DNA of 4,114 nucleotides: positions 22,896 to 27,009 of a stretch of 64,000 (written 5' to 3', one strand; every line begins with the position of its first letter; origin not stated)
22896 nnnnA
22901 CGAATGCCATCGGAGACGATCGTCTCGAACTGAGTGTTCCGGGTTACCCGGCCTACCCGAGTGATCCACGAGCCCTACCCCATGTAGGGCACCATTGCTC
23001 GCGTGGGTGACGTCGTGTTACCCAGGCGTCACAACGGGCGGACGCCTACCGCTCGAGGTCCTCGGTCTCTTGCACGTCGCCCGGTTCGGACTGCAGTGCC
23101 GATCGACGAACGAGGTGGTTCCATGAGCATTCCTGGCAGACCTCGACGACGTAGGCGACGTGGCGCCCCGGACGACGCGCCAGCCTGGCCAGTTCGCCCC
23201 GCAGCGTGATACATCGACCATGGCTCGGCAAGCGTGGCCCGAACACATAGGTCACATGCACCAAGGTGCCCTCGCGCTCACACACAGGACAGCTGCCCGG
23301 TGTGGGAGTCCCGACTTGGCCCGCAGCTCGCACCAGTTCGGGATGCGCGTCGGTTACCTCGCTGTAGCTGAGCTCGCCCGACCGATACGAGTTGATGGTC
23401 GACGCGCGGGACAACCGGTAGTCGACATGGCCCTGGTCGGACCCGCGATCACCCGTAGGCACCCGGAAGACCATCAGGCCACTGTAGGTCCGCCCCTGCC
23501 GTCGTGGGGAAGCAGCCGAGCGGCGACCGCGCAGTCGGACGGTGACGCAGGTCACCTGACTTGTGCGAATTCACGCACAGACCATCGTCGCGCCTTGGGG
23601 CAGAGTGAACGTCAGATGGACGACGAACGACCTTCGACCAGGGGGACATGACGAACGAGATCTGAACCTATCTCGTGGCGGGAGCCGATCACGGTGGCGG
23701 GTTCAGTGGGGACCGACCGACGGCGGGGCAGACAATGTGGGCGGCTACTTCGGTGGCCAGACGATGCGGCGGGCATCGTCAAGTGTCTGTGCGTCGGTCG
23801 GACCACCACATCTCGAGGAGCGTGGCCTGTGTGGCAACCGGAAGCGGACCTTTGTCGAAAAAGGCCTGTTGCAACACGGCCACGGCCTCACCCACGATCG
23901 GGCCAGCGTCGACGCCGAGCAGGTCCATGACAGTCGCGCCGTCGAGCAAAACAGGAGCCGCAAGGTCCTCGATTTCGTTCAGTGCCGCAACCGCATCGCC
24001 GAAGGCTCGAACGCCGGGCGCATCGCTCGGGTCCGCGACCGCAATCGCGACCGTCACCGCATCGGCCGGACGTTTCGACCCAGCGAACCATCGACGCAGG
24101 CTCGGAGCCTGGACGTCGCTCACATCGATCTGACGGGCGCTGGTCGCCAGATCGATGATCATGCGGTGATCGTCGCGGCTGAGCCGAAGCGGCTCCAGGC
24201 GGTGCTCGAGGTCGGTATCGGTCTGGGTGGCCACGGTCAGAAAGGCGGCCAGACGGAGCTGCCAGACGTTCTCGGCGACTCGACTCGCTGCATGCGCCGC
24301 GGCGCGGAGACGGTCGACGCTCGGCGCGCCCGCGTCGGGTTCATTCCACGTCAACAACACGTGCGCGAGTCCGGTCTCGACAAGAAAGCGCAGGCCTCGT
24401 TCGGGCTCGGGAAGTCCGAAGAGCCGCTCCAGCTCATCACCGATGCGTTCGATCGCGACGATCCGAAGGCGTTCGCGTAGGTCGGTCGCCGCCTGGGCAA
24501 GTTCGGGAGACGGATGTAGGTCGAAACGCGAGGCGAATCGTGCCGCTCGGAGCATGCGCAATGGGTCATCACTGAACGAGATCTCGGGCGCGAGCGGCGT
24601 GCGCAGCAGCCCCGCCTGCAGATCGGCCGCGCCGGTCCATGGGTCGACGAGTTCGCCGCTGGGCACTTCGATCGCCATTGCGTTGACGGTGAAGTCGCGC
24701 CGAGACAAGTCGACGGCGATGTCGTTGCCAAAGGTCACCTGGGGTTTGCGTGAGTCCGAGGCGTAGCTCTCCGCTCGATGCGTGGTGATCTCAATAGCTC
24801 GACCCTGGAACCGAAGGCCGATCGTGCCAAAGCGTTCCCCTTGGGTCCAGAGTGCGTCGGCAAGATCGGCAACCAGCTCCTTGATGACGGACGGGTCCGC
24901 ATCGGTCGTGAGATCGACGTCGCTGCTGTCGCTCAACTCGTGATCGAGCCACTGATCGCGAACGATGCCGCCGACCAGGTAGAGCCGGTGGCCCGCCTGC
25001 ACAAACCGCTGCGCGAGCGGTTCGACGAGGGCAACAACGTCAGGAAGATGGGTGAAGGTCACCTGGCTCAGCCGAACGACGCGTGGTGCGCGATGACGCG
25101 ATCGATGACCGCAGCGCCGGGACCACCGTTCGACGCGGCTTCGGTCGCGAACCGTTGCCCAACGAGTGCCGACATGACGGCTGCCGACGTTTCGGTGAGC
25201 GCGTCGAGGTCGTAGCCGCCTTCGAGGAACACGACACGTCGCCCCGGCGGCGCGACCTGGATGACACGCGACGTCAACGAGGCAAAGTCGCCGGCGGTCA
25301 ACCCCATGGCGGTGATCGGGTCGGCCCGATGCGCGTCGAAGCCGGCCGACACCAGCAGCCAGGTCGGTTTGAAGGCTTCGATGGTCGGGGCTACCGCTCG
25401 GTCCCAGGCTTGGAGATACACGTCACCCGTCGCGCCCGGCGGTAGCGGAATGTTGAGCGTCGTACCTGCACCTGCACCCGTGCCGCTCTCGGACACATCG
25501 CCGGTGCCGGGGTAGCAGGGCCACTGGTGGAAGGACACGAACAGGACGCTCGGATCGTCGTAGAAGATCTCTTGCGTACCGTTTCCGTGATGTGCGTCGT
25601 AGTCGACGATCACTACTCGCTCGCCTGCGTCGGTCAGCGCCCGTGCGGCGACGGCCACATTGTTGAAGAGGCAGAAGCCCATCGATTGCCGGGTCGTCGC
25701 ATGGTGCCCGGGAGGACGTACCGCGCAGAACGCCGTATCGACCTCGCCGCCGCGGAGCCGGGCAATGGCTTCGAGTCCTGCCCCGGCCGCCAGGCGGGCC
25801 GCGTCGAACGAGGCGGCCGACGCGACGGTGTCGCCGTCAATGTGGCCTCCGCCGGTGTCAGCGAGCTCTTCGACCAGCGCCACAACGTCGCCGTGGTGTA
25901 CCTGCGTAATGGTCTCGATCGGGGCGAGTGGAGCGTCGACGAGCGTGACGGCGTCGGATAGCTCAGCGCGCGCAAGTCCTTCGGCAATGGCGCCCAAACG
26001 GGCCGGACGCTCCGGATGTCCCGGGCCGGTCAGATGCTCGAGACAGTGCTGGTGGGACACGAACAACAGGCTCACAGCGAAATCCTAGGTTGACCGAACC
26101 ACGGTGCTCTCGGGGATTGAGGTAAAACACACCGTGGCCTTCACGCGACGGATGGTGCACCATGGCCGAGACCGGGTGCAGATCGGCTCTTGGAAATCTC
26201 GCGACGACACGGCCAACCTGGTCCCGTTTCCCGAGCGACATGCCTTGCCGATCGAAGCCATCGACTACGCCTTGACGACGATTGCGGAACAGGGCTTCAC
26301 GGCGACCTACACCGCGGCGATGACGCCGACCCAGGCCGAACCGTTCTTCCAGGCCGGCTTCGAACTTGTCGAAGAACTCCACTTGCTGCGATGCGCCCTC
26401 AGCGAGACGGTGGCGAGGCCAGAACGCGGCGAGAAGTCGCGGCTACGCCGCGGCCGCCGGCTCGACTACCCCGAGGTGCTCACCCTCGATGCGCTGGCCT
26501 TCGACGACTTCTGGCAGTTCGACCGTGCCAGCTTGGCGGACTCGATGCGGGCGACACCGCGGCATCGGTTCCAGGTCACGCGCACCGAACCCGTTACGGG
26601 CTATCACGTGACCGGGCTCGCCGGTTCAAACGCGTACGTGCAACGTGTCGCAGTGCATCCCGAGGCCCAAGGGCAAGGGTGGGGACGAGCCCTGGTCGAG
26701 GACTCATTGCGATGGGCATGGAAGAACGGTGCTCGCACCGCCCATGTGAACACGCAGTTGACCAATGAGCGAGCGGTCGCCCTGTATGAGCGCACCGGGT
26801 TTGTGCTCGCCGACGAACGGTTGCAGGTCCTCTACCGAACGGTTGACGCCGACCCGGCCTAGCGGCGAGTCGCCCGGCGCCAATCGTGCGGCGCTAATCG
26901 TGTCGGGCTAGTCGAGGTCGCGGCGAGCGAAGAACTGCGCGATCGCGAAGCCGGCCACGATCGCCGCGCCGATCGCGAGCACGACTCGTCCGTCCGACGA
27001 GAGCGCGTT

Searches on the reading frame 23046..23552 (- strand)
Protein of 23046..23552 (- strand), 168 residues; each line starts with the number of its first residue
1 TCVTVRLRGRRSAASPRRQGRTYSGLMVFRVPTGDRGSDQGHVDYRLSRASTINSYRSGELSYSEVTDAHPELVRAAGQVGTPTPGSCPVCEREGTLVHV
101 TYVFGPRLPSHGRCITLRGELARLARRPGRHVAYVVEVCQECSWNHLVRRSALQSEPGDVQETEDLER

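Call 59: search_protein_families(library=pfam, proteins=[window:23046-23552:-], max_evalue=0.001)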
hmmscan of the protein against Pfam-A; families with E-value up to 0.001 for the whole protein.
window:23046-23552:- (168 aa): 1 family
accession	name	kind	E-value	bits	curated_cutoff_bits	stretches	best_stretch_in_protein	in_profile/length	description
PF17249.8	DUF5318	-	3.2e-26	92.1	31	1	42-160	7-124/131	Family of unknown function (DUF5318)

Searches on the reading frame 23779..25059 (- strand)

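Call 59: search_protein_families(library=pfam, proteins=[window:23779-25059:-], max_evalue=0.001)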
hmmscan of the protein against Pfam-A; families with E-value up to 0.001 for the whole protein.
window:23779-25059:- (426 aa): 2 families
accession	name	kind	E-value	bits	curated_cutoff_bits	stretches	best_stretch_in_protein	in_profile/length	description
PF01743.26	PolyA_pol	-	9.5e-33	113.7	23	1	26-153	1-126/126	Poly A polymerase head domain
PF12627.12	PolyA_pol_RNAbd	-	1.1e-10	41.5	22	1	182-236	3-57/64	Probable RNA and SrmB- binding site of polymerase A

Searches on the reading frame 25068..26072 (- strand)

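Call 59: search_protein_families(library=pfam, proteins=[window:25068-26072:-], max_evalue=0.001)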
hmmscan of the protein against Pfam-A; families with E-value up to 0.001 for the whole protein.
window:25068-26072:- (334 aa): 1 family
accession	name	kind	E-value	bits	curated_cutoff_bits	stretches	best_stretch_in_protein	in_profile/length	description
PF00850.24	Hist_deacetyl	-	5e-86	289.1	27.9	1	19-303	1-298/298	Histone deacetylase domain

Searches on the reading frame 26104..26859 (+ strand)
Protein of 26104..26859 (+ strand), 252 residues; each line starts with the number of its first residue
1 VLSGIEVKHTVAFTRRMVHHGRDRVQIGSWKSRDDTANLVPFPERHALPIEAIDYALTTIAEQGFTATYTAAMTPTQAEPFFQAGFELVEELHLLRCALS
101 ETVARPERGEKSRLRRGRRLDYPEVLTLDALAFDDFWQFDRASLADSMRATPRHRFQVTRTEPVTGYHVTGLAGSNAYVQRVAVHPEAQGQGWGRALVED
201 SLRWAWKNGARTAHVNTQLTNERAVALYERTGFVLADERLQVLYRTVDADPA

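Call 60: search_protein_families(library=pfam, proteins=[window:26104-26859:+], max_evalue=0.001)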
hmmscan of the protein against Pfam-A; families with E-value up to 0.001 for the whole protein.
window:26104-26859:+ (252 aa): 5 families
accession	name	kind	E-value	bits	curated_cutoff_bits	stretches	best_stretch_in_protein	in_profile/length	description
PF00583.31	Acetyltransf_1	-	4.2e-14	53.3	20.7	1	164-233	44-116/116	Acetyltransferase (GNAT) family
PF13508.13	Acetyltransf_7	-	4.9e-12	46.5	27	1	166-234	16-83/84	Acetyltransferase (GNAT) domain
PF13673.13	Acetyltransf_10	-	2.4e-08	34.5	23.6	1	171-238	47-112/128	Acetyltransferase (GNAT) domain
PF08445.16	FR47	-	2.2e-06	28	22.1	1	179-240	24-84/86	FR47-like protein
PF24553.2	Rv0428c_C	-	5e-05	23.5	27.2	1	180-235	163-217/224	Probable histone acetyltransferase Rv0428c C-terminal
